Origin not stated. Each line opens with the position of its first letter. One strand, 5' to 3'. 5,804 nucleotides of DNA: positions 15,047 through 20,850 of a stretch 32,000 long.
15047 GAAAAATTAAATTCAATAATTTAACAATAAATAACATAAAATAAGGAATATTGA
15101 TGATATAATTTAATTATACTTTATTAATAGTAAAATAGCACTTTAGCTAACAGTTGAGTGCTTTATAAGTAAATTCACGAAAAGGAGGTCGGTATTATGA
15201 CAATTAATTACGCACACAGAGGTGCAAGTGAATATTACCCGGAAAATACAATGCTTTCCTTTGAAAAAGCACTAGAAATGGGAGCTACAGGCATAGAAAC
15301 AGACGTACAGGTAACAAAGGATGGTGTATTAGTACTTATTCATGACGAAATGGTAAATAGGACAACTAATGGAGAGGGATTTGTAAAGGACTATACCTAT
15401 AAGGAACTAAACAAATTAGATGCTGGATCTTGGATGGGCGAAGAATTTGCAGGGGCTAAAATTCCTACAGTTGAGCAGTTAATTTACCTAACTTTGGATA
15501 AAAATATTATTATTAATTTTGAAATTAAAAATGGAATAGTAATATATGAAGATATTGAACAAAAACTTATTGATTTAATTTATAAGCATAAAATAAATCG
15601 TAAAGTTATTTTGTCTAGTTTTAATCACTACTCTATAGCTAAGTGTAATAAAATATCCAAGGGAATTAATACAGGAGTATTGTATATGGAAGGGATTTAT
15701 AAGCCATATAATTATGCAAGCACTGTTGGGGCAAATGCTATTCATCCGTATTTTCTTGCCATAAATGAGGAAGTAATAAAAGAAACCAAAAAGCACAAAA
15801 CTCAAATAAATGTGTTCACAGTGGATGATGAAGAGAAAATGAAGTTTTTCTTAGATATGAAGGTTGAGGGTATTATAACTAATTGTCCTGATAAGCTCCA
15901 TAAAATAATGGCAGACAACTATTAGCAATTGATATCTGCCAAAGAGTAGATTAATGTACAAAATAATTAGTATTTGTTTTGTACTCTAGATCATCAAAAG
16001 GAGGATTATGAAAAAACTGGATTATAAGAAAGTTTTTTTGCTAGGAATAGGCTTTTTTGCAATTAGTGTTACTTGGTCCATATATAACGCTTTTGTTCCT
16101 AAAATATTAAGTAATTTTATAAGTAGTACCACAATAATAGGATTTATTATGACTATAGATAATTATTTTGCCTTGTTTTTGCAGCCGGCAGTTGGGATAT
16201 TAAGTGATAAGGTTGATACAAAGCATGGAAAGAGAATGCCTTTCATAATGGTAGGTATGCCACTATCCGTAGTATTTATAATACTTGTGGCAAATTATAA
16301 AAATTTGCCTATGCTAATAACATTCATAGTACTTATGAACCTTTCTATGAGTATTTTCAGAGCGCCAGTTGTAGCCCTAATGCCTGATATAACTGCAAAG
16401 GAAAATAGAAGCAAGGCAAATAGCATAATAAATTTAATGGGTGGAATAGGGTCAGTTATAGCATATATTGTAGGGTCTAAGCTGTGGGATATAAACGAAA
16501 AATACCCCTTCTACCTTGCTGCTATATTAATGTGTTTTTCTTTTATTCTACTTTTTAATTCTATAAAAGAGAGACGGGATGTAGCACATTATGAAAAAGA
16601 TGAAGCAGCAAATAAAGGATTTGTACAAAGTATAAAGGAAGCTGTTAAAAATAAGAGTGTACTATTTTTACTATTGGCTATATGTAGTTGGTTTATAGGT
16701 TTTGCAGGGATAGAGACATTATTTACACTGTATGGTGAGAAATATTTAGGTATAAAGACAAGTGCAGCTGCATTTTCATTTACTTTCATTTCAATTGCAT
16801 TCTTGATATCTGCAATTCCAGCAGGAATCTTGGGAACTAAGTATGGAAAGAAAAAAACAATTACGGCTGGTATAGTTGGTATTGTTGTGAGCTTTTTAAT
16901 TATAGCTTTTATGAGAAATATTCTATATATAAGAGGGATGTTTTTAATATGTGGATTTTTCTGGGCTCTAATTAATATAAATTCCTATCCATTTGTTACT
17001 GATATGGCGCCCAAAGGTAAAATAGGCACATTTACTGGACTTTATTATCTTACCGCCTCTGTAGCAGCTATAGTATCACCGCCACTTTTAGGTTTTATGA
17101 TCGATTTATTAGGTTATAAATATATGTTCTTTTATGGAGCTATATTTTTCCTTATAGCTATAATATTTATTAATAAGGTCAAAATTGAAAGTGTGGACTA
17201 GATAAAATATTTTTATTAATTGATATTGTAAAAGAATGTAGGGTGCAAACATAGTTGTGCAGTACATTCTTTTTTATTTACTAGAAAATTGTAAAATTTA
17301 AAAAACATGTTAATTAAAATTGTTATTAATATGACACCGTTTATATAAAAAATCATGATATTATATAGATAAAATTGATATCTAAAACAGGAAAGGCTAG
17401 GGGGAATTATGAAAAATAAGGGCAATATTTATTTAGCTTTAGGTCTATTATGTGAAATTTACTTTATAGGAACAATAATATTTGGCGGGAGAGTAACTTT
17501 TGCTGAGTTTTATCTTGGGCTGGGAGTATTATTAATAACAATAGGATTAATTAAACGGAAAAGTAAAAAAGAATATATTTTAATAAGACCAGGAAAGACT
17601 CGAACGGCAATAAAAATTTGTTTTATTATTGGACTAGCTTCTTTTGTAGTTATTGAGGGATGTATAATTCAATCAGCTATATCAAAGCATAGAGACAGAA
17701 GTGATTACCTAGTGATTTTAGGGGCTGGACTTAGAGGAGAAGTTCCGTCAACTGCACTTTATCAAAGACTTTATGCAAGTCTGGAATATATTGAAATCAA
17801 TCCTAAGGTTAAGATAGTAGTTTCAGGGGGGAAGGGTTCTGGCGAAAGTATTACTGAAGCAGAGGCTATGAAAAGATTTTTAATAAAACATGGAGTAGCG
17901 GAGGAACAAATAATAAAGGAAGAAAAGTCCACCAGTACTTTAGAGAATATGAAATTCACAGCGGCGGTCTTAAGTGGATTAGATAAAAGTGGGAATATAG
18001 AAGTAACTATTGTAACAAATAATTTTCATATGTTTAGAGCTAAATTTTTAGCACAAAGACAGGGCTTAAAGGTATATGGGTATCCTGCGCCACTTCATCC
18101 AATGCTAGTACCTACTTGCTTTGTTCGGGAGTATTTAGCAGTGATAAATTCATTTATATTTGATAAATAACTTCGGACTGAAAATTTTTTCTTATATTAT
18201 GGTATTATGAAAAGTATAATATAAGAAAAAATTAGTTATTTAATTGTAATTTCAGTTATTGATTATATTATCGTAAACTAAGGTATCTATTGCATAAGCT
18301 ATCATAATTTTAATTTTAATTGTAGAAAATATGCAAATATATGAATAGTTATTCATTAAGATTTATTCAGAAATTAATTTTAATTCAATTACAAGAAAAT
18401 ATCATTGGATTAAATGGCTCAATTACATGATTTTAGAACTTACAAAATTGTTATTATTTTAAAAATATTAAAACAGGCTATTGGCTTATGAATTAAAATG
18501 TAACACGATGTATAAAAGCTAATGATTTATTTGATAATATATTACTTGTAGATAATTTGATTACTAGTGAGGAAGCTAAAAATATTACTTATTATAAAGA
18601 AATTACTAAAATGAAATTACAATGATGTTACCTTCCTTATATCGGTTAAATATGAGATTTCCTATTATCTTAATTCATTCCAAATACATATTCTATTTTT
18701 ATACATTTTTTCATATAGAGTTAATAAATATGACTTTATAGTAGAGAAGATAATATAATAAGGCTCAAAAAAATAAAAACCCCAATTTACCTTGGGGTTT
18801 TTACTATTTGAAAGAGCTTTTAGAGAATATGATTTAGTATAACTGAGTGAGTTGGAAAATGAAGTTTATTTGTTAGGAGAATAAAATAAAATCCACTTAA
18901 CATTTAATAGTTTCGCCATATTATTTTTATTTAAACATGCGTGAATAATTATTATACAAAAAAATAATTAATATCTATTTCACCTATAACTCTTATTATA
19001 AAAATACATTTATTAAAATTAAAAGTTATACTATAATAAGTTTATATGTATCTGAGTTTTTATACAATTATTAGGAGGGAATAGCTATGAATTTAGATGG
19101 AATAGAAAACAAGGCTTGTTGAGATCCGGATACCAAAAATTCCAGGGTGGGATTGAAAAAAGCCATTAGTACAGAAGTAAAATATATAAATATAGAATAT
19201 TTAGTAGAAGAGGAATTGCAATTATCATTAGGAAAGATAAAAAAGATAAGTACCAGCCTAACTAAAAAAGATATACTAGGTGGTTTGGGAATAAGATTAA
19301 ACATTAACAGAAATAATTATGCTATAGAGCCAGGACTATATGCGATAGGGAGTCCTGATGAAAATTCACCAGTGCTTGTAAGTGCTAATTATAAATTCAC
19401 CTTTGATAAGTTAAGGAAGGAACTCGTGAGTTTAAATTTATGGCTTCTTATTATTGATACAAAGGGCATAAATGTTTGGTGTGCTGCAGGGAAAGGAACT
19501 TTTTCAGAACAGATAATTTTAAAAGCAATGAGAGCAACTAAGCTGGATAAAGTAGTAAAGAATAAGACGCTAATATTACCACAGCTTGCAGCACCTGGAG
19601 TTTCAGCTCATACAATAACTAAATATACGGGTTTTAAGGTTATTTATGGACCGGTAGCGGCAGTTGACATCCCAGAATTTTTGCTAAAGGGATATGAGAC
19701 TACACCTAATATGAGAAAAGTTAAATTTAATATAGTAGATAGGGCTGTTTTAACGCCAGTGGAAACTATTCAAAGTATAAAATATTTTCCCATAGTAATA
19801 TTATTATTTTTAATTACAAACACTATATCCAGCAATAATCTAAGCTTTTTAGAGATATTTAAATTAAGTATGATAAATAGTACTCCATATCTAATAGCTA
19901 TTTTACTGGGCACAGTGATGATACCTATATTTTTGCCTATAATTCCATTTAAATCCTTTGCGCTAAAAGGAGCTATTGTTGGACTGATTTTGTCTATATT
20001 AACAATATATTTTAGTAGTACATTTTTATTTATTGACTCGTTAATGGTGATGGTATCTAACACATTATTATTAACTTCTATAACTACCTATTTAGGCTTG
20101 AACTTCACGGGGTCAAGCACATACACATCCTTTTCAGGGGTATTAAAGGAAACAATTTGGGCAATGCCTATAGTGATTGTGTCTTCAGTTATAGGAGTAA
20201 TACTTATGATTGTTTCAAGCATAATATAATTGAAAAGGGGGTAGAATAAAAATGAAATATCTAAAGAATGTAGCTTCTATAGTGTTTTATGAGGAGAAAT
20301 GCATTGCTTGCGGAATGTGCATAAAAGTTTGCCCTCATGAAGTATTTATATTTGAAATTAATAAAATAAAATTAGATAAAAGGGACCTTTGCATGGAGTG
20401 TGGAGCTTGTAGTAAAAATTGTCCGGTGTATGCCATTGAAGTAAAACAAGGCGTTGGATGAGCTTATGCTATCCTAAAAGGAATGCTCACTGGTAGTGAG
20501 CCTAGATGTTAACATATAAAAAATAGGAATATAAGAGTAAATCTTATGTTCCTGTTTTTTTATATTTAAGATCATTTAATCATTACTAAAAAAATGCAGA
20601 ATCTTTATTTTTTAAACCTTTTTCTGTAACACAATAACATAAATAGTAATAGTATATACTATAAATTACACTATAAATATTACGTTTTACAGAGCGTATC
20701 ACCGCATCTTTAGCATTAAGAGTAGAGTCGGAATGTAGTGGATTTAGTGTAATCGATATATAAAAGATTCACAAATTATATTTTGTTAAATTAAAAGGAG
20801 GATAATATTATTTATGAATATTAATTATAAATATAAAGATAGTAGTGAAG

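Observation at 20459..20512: hgcB stops at a TGA exactly where HgcB proteins have a conserved Cys: second candidate selenocysteine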

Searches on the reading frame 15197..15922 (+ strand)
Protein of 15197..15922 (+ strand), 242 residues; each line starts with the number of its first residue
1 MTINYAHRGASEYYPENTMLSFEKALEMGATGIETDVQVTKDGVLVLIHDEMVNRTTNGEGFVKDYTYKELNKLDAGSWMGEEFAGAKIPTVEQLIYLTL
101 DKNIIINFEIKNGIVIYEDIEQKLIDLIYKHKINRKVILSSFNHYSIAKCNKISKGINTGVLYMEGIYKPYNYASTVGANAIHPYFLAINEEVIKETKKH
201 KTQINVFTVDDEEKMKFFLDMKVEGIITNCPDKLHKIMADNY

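Call 36: search_protein_families(library=ncbifam, proteins=[window:15197-15922:+], max_evalue=0.00001)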
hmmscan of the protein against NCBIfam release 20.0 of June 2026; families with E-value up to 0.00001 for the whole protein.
window:15197-15922:+ (242 aa): 4 families
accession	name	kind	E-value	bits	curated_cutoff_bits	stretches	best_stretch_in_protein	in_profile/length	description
NF006989.0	PRK09454.1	equivalog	5.6e-43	147.1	264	1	5-236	13-246/251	glycerophosphodiester phosphodiesterase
NF053857.1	LysphglycPlipDStph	equivalog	6.2e-27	94.7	450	1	5-156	49-208/305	lysophosphatidylglycerol phospholipase D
NF008354.0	PRK11143.1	equivalog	5.8e-12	45.2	254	1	3-58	32-87/359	glycerophosphodiester phosphodiesterase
NF041304.3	AvrBs2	equivalog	4.6e-07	28.2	1000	1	14-71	284-343/716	type III secretion system effector avirulence protein AvrBs2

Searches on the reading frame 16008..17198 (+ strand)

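Call 36: search_protein_families(library=ncbifam, proteins=[window:16008-17198:+], max_evalue=0.00001)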
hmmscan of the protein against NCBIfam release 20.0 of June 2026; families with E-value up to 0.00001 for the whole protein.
window:16008-17198:+ (397 aa): 26 families (the best 25 are shown)
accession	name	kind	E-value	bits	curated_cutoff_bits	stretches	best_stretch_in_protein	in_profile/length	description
TIGR00880.1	2_A_01_02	superfamily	3.6e-20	72.5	131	2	60-188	12-140/141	multidrug resistance protein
TIGR00900.1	2A0121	subfamily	1.5e-18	67.3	319.6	1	20-340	12-335/364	H+ Antiporter protein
TIGR00893.1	2A0114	subfamily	2.9e-18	66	395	2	2-155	210-366/399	D-galactonate transporter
NF012174.0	tet_MFS_A_B_C_D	equivalog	2e-15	56.5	475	1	30-366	25-357/382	Tet(A)/Tet(B)/Tet(C) family tetracycline efflux MFS transporter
TIGR00792.1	gph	subfamily_domain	2.9e-14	52.6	231.35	1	14-319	6-324/437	glycoside-pentoside-hexuronide (GPH):cation symporter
TIGR00881.1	2A0104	subfamily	4.8e-14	52.2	407.75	2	258-387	36-167/379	phosphoglycerate transporter protein PgtP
NF007792.0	PRK10489.1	equivalog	4.9e-11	42.3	324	1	28-388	38-396/419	enterobactin transporter EntS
NF012207.0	tet_MFS_H_J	exception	6.9e-11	41.8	700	1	28-388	24-378/392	Tet(H)/Tet(J) family tetracycline efflux MFS transporter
NF008314.0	PRK11102.1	equivalog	1.9e-09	37.3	303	0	76-260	74-255/396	Bcr/CflA family multidrug efflux MFS transporter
NF012195.0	tet_MFS_H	exception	5.2e-09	35.7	840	1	27-387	23-377/392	tetracycline efflux MFS transporter Tet(H)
NF006386.0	PRK08633.1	equivalog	5.5e-09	34.3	1221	1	54-385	60-404/1147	acyl-[ACP]--phospholipid O-acyltransferase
TIGR00895.1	2A0115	subfamily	6.9e-09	35.1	418.55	0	190-365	224-398/398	aromatic acid/H+ symport family MFS transporter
TIGR00711.1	efflux_EmrB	subfamily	1.6e-08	33.7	230.2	0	23-229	269-484/485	DHA2 family efflux MFS transporter permease subunit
NF012194.0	tet_MFS_J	exception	3.5e-08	32.8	870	1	27-387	23-377/398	tetracycline efflux MFS transporter Tet(J)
NF008654.0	PRK11652.1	equivalog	4.6e-08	32.4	479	1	9-322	10-305/397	multidrug efflux MFS transporter EmrD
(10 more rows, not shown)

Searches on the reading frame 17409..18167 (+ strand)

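Call 36: search_protein_families(library=ncbifam, proteins=[window:17409-18167:+], max_evalue=0.00001)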
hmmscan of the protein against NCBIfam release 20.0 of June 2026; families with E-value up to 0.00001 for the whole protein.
window:17409-18167:+ (253 aa): 2 families
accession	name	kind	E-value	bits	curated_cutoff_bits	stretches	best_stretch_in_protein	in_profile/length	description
NF007794.0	PRK10494.1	equivalog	1.7e-07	31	205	1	93-227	74-209/259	envelope biogenesis factor ElyC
NF008092.0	PRK10834.1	equivalog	1.4e-06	27.7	363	1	132-246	80-187/239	outer membrane permeability protein SanA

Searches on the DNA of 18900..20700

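Call 45: search_rna_families(source=window, start=18900, end=20700, threshold=evalue, max_evalue=10)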
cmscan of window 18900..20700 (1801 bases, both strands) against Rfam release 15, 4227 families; matches with E-value up to 10: 8.
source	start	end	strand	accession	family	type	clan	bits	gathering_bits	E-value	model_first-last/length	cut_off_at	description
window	19140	19215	+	RF02408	snoR124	Gene; snRNA; snoRNA; CD-box;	-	20.8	70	4.3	1-77/77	no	Small nucleolar RNA snoR124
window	20504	20574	+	RF03845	mir-3327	Gene; miRNA;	-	20.5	85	1.7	1-89/89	no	mir-3327 microRNA precursor family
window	20197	20254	+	RF02934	caiA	Gene; sRNA;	-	20.2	55.5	2.6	1-78/78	no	caiA RNA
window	19132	19205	-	RF00574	SNORD69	Gene; snRNA; snoRNA; CD-box;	-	19.7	37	2.4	1-77/77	no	Small nucleolar RNA SNORD69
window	19908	19963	+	RF01182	SNORD11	Gene; snRNA; snoRNA; CD-box;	CL00103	19.3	55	2.5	1-84/84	no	Small nucleolar RNA SNORD11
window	20524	20603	-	RF04339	Plastid-psbJ-3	Cis-reg;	CL00152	19.1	61.7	3.5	1-125/125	no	Plastid-psbJ-3 3UTR RNA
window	20495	20577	+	RF02436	SpF43_sRNA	Gene; sRNA;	-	16.7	70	6.8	1-99/99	no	Streptococcus sRNA SpF43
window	20503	20574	+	RF03831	mir-627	Gene; miRNA;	-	16.4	86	4.9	1-87/87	no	mir-627 microRNA precursor family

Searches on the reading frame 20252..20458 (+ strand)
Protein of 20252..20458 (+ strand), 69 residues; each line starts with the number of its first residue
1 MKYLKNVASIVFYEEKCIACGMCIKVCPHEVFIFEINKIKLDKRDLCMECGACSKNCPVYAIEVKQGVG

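Call 36: search_protein_families(library=ncbifam, proteins=[window:20252-20458:+], max_evalue=0.00001)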
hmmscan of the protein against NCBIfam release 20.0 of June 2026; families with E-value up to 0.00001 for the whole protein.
seq(69 aa): 41 families (the best 25 are shown)
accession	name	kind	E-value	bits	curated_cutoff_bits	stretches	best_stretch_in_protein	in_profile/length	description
NF040864.1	HgcB_ferredoxin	equivalog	2.5e-28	97.8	99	1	2-69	1-68/93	mercury methylation ferredoxin HgcB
NF058577.1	FdxA_fam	equivalog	8.7e-14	51.5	65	1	14-61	6-52/52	4Fe-4S ferredoxin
NF043039.1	HgcAB_like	equivalog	6.5e-13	49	285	1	7-62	292-349/350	HgcAB-like fusion protein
NF038196.1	ferrodoxin_EFR1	subfamily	1e-11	45.4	75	1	9-66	178-233/242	EFR1 family ferrodoxin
NF042909.1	FMH_DH_FwdF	exception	7.1e-10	38.5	375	1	9-66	251-315/336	tungsten-dependent formylmethanofuran dehydrogenase subunit FwdF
NF040684.1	PorD_Arch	equivalog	1.5e-09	37.8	120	1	11-65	28-82/85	pyruvate synthase subunit PorD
NF043069.1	T4HPD_activ_SAM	equivalog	1.5e-09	37.7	425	1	8-63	44-98/299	trans-4-hydroxy-L-proline dehydratase activase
TIGR01944.1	rnfB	subfamily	3e-09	36.7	68.7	1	10-66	108-164/190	RnfABCDGE type electron transport complex subunit B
NF045874.1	Vhu_polyferre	exception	3.2e-09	36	600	1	3-64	184-245/381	F420-non-reducing hydrogenase associated-polyferredoxin VhuB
TIGR02179.1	PorD_KorD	subfamily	5.1e-09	36.1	60.05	1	10-65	20-75/78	2-oxoacid:acceptor oxidoreductase, delta subunit, pyruvate/2-ketoisovalerate family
NF006221.0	PRK08348.1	subfamily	6.4e-09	35.6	124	1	9-64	38-94/136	NADH-plastoquinone oxidoreductase subunit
NF040770.1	hetero_SS_HdrA2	exception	7.3e-09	34.3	1100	1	11-65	573-626/777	CoB-CoM heterodisulfide reductase HdrA2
TIGR04395.1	cutC_activ_rSAM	equivalog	9.4e-09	34.9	360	1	8-65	47-106/309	choline TMA-lyase-activating enzyme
TIGR02494.1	PFLE_PFLC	subfamily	1.5e-08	34.3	174.35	1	8-64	41-99/293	glycyl-radical enzyme activating protein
NF005503.0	PRK07118.1-2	equivalog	7.2e-08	32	252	0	14-43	211-240/292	RnfABCDGE type electron transport complex subunit B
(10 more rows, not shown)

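Call 49: list_cluster_members(proteins=[window:20252-20458:+, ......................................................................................, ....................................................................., P0035])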
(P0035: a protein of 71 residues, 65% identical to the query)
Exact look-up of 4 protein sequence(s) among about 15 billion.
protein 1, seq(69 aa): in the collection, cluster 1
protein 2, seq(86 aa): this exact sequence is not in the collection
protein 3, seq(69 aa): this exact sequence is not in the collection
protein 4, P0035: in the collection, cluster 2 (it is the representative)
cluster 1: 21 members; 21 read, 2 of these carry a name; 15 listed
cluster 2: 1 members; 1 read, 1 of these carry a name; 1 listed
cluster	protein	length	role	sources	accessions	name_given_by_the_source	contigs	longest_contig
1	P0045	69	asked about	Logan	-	-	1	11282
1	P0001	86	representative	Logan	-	-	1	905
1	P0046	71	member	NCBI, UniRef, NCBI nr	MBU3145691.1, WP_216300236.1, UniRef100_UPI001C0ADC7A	mercury methylation ferredoxin HgcB [Clostridium sp. CF012] | mercury methylation ferredoxin HgcB n=1 Tax=Clostridium sp. CF012 TaxID=2843319 ...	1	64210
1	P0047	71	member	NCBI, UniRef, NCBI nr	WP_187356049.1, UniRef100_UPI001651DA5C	4Fe-4S binding protein [Clostridium estertheticum] | 4Fe-4S binding protein n=1 Tax=Clostridium estertheticum TaxID=238834 RepID=UPI001651DA5C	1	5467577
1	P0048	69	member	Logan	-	-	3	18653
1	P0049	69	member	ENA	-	-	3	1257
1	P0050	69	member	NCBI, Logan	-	-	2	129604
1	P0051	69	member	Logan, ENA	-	-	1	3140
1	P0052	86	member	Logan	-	-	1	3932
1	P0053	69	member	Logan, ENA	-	-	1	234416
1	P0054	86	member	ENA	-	-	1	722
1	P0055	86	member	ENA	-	-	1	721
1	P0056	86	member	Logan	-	-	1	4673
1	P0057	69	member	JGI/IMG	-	-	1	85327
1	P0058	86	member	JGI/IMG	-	-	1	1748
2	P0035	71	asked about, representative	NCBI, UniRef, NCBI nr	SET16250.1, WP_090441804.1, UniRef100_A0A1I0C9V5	4Fe-4S dicluster domain-containing protein [Natronincola peptidivorans] | 4Fe-4S dicluster domain-containing protein n=1 Tax=Natronincola peptidivorans ...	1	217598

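Call 53: find_encoding_contigs(protein=P0047, flank=10000, max_places=2)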
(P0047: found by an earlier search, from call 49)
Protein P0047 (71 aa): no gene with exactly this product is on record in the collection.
